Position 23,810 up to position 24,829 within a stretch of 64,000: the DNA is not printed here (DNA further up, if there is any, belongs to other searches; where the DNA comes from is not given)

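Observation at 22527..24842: Duplicated-HTH MerR-like regulator coupled to a B12-binding radical SAM enzyme, with TACGTA-core dyads in the promoter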

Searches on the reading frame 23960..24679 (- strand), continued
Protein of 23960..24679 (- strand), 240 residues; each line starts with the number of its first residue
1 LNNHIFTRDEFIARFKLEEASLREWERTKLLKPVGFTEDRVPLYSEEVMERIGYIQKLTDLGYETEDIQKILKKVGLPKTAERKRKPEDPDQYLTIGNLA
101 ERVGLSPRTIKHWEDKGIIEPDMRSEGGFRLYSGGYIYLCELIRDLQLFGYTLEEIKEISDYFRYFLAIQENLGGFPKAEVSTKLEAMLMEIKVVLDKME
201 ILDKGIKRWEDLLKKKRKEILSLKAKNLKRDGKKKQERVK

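Call 11: find_encoding_contigs(protein=P0104, flank=6000, max_places=3)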
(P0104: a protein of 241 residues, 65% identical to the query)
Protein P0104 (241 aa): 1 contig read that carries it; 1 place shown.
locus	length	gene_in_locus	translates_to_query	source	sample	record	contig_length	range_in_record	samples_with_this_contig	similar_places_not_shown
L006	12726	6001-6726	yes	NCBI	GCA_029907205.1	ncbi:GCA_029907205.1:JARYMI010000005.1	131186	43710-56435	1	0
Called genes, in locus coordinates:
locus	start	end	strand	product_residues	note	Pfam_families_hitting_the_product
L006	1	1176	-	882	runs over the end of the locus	PF00246:Peptidase_M14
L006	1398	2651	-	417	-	PF10518:TAT_signal (weak), PF01408:GFO_IDH_MocA, PF02894:GFO_IDH_MocA_C, PF22725:GFO_IDH_MocA_C3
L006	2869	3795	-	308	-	PF01261:AP_endonuc_2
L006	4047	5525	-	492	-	PF00246:Peptidase_M14, PF13620:CarboxypepD_reg (faint)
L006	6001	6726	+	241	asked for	PF01381:HTH_3 (faint), PF12728:HTH_17 (faint), PF13411:MerR_1, PF28507:Rv1828_C (faint), PF00376:MerR, PF13411:MerR_1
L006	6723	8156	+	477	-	PF02310:B12-binding, PF04055:Radical_SAM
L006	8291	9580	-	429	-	PF00266:Aminotran_5, PF22580:KYNU_C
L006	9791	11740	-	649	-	PF07715:Plug, PF00593:TonB_dep_Rec_b-barrel, PF14905:OMP_b-brl_3 (weak)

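Call 17: find_related_loci(query=A1, collection=genome_contigs, flank=4000)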
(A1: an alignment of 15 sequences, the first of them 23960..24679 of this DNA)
Query A1 (240 aa) in genome_contigs; peptide patterns used: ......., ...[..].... (x = any residue, [..] = any of these).
265 stretches matched a pattern; 183 encode a relative of the query (tblastn E <= 1e-3); the best 80 are kept; 80 distinct loci.
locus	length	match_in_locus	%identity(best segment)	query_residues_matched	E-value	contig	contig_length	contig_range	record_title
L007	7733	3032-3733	88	1-234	2e-136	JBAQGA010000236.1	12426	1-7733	MAG: Candidatus Aminicenantales bacterium isolate MFD06995_ilm_asm_bin14 k127_28776, whole genome shotgun sequence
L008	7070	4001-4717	84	1-239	3e-134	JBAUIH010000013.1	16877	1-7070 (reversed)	MAG: Candidatus Aminicenantales bacterium isolate MFD09513_ilm_asm_bin8 k127_63310, whole genome shotgun sequence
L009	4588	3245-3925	80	1-227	2e-123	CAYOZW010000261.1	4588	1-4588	MAG TPA_asm: uncultured Eubacteriales bacterium isolate binchicken_co81_511 genome assembly, contig: NODE_36751_length_4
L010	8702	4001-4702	75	1-234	8e-118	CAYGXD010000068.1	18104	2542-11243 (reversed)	MAG TPA_asm: uncultured Eubacteriales bacterium isolate ERP119294_co1_437 genome assembly, contig: NODE_3864_length_1810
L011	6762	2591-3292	74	1-234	9e-116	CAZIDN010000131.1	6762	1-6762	MAG TPA_asm: uncultured Eubacteriales bacterium isolate binchicken_co376_288 genome assembly, contig: NODE_14967_length_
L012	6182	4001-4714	69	1-238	2e-112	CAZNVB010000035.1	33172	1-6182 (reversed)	MAG TPA_asm: uncultured Eubacteriales bacterium isolate SRP231805_co4_44 genome assembly, contig: k141_302086, whole gen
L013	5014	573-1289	71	1-238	3e-110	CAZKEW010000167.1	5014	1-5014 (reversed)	MAG TPA_asm: uncultured Eubacteriales bacterium isolate binchicken_co266_180 genome assembly, contig: NODE_40740_length_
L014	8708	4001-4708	70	1-236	3e-105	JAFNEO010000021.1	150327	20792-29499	MAG: Candidatus Aminicenantes bacterium isolate bin_1 PROKKA_contig000021, whole genome shotgun sequence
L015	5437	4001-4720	67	1-239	5e-95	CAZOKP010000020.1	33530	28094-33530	MAG TPA_asm: uncultured Eubacteriales bacterium isolate binchicken_co189_413 genome assembly, contig: NODE_977_length_33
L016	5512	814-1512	61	1-233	2e-92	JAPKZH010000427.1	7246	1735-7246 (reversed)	MAG: Candidatus Aminicenantes bacterium isolate LacPavin_0920_SED5_MAG_55_12 LacPavin_0920_SED5_scaffold_921954, whole g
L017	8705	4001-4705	59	1-235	9e-92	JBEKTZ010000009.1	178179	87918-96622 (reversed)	MAG: Candidatus Aminicenantales bacterium isolate SPRUCE 56 SPRUCE_56_9, whole genome shotgun sequence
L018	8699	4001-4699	61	1-233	8e-92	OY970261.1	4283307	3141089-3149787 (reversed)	MAG: Candidatus Aminicenantes bacterium isolate MFD04408.bin.1.29 genome assembly, chromosome: 1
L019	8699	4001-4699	59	1-233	3e-91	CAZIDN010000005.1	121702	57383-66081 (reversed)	MAG TPA_asm: uncultured Eubacteriales bacterium isolate binchicken_co376_288 genome assembly, contig: NODE_71_length_121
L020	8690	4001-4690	59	1-230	8e-91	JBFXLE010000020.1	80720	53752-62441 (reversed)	MAG: Calditrichaceae bacterium isolate CA_2019_TPIn_91 NODE_1036_length_80720_cov_22.267033_TPIn, whole genome shotgun s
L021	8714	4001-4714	64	1-238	2e-90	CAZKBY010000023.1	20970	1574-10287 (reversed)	MAG TPA_asm: uncultured Eubacteriales bacterium isolate binchicken_co274_232 genome assembly, contig: NODE_6526_length_2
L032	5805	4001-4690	57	1-230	6e-88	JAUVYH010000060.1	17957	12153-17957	MAG: Candidatus Neomarinimicrobiota bacterium isolate CSMAG_1237 CSMAG_1237_k141_1867913_length_17957_cov_8.9901, whole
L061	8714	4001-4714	54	1-238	4e-83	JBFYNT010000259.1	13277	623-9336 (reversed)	MAG: Candidatus Aminicenantes bacterium isolate PPR_0099 PPR_0099.fa_k121_727021, whole genome shotgun sequence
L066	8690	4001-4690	54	5-234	1e-81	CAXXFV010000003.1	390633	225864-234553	MAG: bacterium isolate e055f79f-11b1-469d-a678-3d38a7c05fec genome assembly, contig: contig_3, whole genome shotgun sequ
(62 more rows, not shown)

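Call 21: search_solved_structures(query=window:23960-24679:-, max_evalue=0.01, show_alignments=2)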
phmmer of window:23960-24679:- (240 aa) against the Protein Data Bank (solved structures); distinct sequences matched with E-value up to 0.01: 22.
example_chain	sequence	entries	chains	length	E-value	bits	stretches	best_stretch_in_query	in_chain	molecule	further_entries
6ldi_G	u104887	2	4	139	3.6e-09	39.8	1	94-163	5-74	HTH-type transcriptional regulator CueR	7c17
4wls_A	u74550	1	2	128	4.2e-09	39.6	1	95-164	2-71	HTH-type transcriptional regulator CueR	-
1q05_A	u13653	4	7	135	5.2e-09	39.3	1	95-164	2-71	Transcriptional regulator cueR | HTH-type transcriptional regulator CueR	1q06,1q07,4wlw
6xh7_G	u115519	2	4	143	6.1e-09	39.1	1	95-164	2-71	HTH-type transcriptional regulator CueR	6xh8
4ua1_A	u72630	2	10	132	1.3e-07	34.7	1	95-159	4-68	Regulatory protein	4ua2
1jbg_A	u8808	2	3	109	2.7e-06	30.4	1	97-165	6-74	transcription activator of multidrug-efflux transporter genes mta | transcription activator MtaN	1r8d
5gpe_A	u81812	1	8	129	4.3e-05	26.5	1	95-161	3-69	Transcriptional regulator, MerR-family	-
2vz4_A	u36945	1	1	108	7.2e-05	25.7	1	95-160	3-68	HTH-TYPE TRANSCRIPTIONAL ACTIVATOR TIPA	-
6jgf_A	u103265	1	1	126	0.0001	25.2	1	95-159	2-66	CadR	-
5crl_A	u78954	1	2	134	0.00014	24.8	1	92-159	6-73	Mercuric resistance operon regulatory protein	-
6jgv_A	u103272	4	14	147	0.00015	24.7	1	95-159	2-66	CadR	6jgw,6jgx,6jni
6jyw_A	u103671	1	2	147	0.00015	24.7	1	95-159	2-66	CadR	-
3hh0_A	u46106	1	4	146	0.00098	22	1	104-159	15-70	Transcriptional regulator, MerR family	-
3gp4_A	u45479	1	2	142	0.0014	21.5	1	94-219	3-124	Transcriptional regulator, MerR family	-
3qao_A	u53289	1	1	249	0.0014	21.5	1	95-190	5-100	MerR-like transcriptional regulator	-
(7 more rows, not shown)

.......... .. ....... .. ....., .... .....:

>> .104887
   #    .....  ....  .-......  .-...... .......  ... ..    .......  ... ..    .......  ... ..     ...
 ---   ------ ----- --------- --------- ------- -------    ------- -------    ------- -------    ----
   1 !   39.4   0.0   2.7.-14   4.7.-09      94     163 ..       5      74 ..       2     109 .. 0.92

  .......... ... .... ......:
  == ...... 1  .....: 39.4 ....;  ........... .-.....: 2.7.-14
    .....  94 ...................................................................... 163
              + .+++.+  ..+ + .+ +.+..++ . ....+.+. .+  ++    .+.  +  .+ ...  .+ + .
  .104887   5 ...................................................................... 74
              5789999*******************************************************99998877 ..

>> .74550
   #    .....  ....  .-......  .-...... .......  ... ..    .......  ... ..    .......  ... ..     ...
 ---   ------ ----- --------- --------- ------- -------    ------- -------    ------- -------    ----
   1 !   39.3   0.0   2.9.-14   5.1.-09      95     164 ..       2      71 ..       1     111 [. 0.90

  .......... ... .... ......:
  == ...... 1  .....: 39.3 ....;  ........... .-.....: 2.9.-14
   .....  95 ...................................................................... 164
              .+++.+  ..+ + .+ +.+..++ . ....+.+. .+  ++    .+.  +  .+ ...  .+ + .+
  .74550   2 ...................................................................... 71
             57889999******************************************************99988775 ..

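Call 36: predict_structure(alignment_id=A2)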
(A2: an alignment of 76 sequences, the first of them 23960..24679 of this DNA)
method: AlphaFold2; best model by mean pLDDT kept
length: 240 residues; sequences in the alignment: 76
mean_pLDDT: 82.5   pTM: 0.54
mean pLDDT of the five models: 82.5, 81.7, 81.4, 81.2, 79.6
residues with pLDDT >= 90: 97; 70-90: 111; 50-70: 11; < 50: 21
segments of 3 or more residues with pLDDT < 50: 78-90, 235-240
pLDDT, mean of each block of 10 residues (from residue 1): 71 82 83 80 78 81 82 60 40 82 90 93 80 89 92 93 91 92 95 92 95 97 90 50
secondary structure, 60 per line:
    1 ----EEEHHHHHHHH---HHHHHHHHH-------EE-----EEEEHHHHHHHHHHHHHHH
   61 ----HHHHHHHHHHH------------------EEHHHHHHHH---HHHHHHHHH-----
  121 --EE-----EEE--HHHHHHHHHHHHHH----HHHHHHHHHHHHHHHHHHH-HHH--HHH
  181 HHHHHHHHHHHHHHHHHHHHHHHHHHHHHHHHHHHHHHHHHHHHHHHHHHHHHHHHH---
elements in order: E5-7 H8-15 H19-27 E42-45 H46-60 H65-75 H96-103 H107-115 E130-132 H135-148 H153-171 H178-237

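Call 38: fold_search(model_id=the predicted structure, library=pdb)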
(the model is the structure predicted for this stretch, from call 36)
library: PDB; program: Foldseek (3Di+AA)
matches with E <= 10: 570; with E <= 0.001: 41
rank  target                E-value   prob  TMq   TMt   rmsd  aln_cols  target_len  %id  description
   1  4wls_A                3.6e-06  1.00  0.27  0.56   7.5       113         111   26  Crystal structure of the metal-free (repressor) form of E. Coli CUER, a copper efflux regulator, bound to COPA promote (released 2015-09-02)
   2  4wlw_A                7.9e-06  1.00  0.28  0.50   6.5       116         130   25  CRYSTAL STRUCTURE OF THE AG(I) (ACTIVATOR) FORM OF E. COLI CUER, A COPPER EFFLUX REGULATOR, BOUND TO COPA PROMOTER DNA (released 2015-09-02)
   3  1r8d_A                1.6e-05  1.00  0.27  0.58   8.5       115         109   21  Crystal Structure of MtaN Bound to DNA (released 2004-08-17)
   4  1q05_B                2.2e-05  1.00  0.27  0.49   6.5       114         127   26  Crystal structure of the Cu(I) form of E. coli CueR, a copper efflux regulator (released 2003-09-16)
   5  1q05_A                3.4e-05  1.00  0.28  0.53   6.0       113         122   26  Crystal structure of the Cu(I) form of E. coli CueR, a copper efflux regulator (released 2003-09-16)
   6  1q06_B                3.4e-05  1.00  0.27  0.50   6.5       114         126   26  Crystal structure of the Ag(I) form of E. coli CueR, a copper efflux regulator (released 2003-09-16)
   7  1r8d_B                4.4e-05  1.00  0.27  0.58   8.4       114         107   21  Crystal Structure of MtaN Bound to DNA (released 2004-08-17)
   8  3hh0_A                6.7e-05  1.00  0.28  0.47   6.0       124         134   22  Crystal structure of a transcriptional regulator, MerR family from Bacillus cereus (released 2009-05-26)
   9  5d8c_B                7.1e-05  1.00  0.28  0.51   8.2       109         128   24  Crystal structure of HiNmlR, a MerR family regulator lacking the sensor domain, bound to promoter DNA (released 2016-06-29)
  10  5d8c_A                9.7e-05  1.00  0.28  0.52   7.9       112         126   23  Crystal structure of HiNmlR, a MerR family regulator lacking the sensor domain, bound to promoter DNA (released 2016-06-29)
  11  3d71_A                1.0e-04  1.00  0.28  0.24   7.5       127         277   18  Crystal structure of E253Q BMRR bound to 22 base pair promoter site (released 2008-08-26)
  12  3hh0_C                1.0e-04  1.00  0.27  0.49   6.5       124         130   20  Crystal structure of a transcriptional regulator, MerR family from Bacillus cereus (released 2009-05-26)
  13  5gpe_D                1.0e-04  1.00  0.24  0.43   6.8       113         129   22  Crystal structure of the transcription regulator PbrR691 from Ralstonia metallidurans CH34 in complex with Lead(II) (released 2016-12-28)
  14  5d90_C                1.2e-04  1.00  0.29  0.51   8.6       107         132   23  Crystal structure of HiNmlR, a MerR family regulator lacking the sensor domain, bound to promoter DNA (released 2016-06-29)
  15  6jni_E                2.0e-04  1.00  0.24  0.41   6.0       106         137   22  Crystal structure of the transcriptional regulator CadR from P. putida in complex with Zinc(II) and DNA (released 2019-09-25)
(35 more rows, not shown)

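Call 47: search_protein_representatives(protein=window:23960-24679:-)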
Query: 240 residues. Proteins with E-value up to 0.001 (for the whole library): 4140; up to 1e-10: 119; up to 1e-30: 39. The best 150 are listed.
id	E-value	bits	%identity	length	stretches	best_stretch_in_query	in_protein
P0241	3.4e-76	272.3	55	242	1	3-235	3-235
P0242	3.6e-73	262.4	51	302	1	2-234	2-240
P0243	1.1e-61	224.8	49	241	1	2-226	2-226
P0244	1.0e-60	221.6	56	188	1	53-233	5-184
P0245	1.6e-60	220.9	66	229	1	65-231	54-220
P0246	5.6e-60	219.2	49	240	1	19-234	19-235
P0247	5.7e-56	206.1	44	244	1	1-235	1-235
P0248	1.7e-55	204.5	45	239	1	11-233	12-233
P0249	1.9e-53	197.8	46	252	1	1-226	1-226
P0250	3.7e-53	196.9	41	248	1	3-222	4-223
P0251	3.9e-53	196.8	51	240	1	2-173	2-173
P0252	3.7e-50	187.1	44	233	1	1-234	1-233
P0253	2.0e-49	184.7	42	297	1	5-235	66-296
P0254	2.4e-48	181.1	40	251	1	13-235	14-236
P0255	7.6e-48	179.5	39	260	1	3-231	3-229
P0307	2.8e-15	72.9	30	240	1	2-238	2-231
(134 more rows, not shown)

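Call 52: find_related_loci(query=A5, collection=metagenome_contigs, flank=4000)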
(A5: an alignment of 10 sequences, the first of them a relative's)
Query A5 (240 aa) in metagenome_contigs; peptide patterns used: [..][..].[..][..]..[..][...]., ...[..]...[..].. (x = any residue, [..] = any of these).
552 stretches matched a pattern; 10 encode a relative of the query (tblastn E <= 1e-3); 10 distinct loci.
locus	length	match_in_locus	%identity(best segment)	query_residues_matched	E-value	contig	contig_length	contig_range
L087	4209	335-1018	46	1-214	4e-57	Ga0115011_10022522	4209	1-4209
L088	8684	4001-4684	46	1-214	3e-57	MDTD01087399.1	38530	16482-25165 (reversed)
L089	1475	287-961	45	1-214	1e-55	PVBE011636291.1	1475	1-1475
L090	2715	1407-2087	47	1-233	1e-53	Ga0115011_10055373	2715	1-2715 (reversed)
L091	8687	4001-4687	48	1-217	9e-51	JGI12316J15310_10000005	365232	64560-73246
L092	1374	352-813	57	1-155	3e-52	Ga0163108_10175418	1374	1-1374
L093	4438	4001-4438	56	1-147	1e-49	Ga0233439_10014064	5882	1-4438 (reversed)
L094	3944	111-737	50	1-211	7e-46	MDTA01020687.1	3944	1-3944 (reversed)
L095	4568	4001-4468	53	4-158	7e-42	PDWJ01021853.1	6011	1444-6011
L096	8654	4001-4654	44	1-216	8e-42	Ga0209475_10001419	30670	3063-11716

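Call 55: search_protein_families(library=pfam, proteins=[L088:4001-4762:+, L088:4779-5957:-, L088:5879-7375:-, L088:7252-8505:-, L088:2910-3893:+, L088:568-2913:+], max_evalue=0.001)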
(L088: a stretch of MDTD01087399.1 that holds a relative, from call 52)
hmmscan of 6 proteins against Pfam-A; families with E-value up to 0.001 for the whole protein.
L088:4001-4762:+ (254 aa): 1 family
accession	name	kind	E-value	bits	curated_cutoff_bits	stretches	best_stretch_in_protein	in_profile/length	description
PF13411.12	MerR_1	-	3.5e-10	40.3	21.6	1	95-155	4-63/69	MerR HTH family regulatory protein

L088:4779-5957:- (393 aa): 1 family
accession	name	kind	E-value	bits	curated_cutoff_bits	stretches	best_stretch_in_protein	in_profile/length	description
PF04055.27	Radical_SAM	-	5.4e-15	56.4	29.5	1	60-205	2-141/166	Radical SAM superfamily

L088:5879-7375:- (499 aa): 2 families
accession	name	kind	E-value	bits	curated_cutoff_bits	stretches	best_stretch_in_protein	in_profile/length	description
PF04055.27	Radical_SAM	-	2.2e-21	77.2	29.5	1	239-401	3-166/166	Radical SAM superfamily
PF02310.24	B12-binding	-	1.1e-05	25.6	32.1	1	63-170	11-119/121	B12 binding domain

L088:7252-8505:- (418 aa): 1 family
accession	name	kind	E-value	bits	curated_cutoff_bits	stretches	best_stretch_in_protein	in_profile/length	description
PF01041.23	DegT_DnrJ_EryC1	-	6e-55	187.4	19.8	2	29-203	17-191/360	DegT/DnrJ/EryC1/StrS aminotransferase family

L088:2910-3893:+ (328 aa): 0 families

L088:568-2913:+ (782 aa): 3 families
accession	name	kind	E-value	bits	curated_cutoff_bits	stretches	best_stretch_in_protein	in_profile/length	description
PF03772.21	Competence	-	9.5e-46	156.8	23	1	190-462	2-255/270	Competence protein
PF00753.33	Lactamase_B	-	1.4e-16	61.5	22.7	2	504-584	2-73/196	Metallo-beta-lactamase superfamily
PF12706.13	Lactamase_B_2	-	5.5e-06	26.6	27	1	539-679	15-155/200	Beta-lactamase superfamily domain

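Call 58: search_protein_families(library=pfam, proteins=[P0307, P0078], max_evalue=0.05)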
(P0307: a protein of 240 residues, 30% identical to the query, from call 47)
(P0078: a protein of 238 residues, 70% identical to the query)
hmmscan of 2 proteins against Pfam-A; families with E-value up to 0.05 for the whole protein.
P0307 (240 aa): 1 family
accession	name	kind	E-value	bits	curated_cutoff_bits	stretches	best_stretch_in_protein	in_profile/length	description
PF13411.12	MerR_1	-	1.4e-07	31.9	21.6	1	95-156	3-63/69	MerR HTH family regulatory protein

P0078 (238 aa): 12 families
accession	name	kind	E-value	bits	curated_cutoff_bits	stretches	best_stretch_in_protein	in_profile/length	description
PF13411.12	MerR_1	-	4e-24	85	21.6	2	95-160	2-66/69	MerR HTH family regulatory protein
PF00376.29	MerR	-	8.5e-16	57.9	28.2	1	95-132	1-38/38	MerR family regulatory protein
PF13338.12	AbiEi_4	-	0.00049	20.6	25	0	93-120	13-39/49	Transcriptional regulator, AbiEi antitoxin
PF13384.12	HTH_23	-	0.001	19.3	24.6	0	92-113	16-37/50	Homeodomain-like domain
PF18039.7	UBA_6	-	0.0022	18.4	23.5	1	55-79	5-29/42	UBA-like domain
PF13412.12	HTH_24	-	0.0026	17.7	21.9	1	93-111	17-35/48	Winged helix-turn-helix DNA-binding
PF13518.12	HTH_28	-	0.0051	17.3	25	0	95-115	14-34/52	Helix-turn-helix domain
PF01381.28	HTH_3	-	0.006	17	23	1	94-114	10-30/55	Helix-turn-helix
PF12728.13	HTH_17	-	0.0062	17.2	27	1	93-121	1-29/51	Helix-turn-helix domain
PF10440.15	WIYLD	-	0.008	16.4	27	0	50-74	7-31/61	Ubiquitin-binding WIYLD domain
PF00261.25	Tropomyosin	-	0.035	14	38.6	0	181-231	4-54/242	Tropomyosin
PF13560.12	HTH_31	-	0.049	14.4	27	0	92-115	13-36/64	Helix-turn-helix domain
